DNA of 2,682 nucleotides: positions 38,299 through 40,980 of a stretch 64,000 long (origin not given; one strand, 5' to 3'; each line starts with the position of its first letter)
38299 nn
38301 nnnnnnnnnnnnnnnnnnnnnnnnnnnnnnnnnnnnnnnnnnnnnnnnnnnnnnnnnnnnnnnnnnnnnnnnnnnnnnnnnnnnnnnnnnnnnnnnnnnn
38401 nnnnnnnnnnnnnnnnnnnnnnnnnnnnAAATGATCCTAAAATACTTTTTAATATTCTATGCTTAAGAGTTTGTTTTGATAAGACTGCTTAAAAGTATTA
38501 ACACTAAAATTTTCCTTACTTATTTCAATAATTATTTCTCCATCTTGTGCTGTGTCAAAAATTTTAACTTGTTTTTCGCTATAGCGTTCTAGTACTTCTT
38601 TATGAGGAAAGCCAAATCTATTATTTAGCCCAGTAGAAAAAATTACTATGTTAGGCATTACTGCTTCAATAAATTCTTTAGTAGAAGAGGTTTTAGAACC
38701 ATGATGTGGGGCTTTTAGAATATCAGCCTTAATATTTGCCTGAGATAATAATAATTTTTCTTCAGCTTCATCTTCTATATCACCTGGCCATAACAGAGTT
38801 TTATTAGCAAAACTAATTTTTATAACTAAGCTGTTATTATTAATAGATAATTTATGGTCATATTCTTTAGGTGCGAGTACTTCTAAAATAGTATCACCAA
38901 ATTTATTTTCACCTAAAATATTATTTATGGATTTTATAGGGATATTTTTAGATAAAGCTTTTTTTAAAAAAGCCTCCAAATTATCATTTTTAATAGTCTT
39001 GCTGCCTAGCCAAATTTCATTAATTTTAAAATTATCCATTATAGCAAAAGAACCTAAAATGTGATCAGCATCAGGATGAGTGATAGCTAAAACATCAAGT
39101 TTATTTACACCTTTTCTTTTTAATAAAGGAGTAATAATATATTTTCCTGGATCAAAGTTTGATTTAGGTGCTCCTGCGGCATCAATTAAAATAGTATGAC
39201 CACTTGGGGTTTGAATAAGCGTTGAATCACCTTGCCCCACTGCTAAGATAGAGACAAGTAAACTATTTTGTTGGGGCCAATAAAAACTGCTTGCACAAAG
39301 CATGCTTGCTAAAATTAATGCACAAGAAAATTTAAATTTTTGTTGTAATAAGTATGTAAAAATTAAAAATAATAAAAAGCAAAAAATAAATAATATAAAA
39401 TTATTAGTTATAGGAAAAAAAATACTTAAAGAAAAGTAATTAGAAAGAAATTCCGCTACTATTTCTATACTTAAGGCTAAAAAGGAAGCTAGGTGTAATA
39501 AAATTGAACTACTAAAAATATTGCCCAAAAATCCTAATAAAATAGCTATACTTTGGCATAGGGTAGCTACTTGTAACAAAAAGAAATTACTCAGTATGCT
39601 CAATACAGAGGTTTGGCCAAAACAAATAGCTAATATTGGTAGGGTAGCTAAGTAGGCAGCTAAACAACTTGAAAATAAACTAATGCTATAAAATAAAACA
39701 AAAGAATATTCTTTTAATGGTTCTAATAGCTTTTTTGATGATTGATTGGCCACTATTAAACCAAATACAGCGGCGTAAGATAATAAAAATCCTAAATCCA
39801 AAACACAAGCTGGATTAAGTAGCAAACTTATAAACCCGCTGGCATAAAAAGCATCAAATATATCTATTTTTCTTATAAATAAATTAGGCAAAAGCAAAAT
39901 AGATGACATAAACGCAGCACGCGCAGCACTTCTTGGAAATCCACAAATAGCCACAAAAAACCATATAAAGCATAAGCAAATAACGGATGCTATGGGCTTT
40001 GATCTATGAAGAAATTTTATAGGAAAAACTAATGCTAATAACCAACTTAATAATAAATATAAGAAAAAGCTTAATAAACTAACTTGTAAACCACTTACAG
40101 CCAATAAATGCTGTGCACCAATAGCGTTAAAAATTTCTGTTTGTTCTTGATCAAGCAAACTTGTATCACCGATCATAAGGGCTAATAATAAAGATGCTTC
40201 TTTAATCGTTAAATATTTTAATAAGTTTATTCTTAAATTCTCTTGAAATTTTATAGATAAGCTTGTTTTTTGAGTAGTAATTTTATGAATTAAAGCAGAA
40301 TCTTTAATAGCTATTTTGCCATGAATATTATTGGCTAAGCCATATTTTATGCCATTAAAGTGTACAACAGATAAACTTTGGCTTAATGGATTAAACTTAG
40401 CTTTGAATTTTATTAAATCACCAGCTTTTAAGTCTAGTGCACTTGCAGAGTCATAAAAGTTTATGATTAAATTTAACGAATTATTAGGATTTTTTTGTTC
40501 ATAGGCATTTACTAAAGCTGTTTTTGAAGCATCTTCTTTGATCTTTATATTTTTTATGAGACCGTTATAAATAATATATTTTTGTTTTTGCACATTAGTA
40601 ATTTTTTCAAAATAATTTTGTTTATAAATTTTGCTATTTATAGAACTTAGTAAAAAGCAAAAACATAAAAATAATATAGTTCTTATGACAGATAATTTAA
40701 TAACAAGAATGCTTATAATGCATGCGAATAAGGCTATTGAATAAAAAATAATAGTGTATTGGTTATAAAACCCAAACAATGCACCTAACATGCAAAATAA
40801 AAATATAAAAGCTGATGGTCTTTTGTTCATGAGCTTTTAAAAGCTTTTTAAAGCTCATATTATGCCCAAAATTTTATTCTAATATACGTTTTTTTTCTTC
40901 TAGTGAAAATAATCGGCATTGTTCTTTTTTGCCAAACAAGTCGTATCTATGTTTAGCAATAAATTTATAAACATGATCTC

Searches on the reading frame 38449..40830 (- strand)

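Call 80: search_protein_families(library=ncbifam, proteins=[window:38449-40830:-], max_evalue=1e-10)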
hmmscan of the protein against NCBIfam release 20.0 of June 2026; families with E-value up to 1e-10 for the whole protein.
window:38449-40830:- (793 aa): 6 families
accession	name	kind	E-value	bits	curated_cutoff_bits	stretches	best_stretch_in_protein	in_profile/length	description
TIGR00361.1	ComEC_Rec2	equivalog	1.8e-80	270.9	190.05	1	102-764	30-663/663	DNA internalization-related competence protein ComEC/Rec2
NF008580.0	PRK11539.1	equivalog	9.3e-62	209.4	969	1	31-785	33-743/758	ComEC family protein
NF049846.1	blaAHM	exception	5.9e-21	74.7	590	1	525-778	64-303/304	AHM family subclass B3-like metallo-beta-lactamase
TIGR00360.1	ComEC_N-term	subfamily_domain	4.2e-20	72.7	36.5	1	241-425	3-167/171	ComEC/Rec2-related protein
NF058524.1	6A-MBL_enzyme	equivalog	6e-14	51.9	220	0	531-596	4-75/346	anti-phage 6A-MBL system MBL-fold protein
NF041809.1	Avs1a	equivalog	1.6e-11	43.6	420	0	532-600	5-69/387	AVAST type 1 anti-phage system MBL fold metallo-hydrolase Avs1a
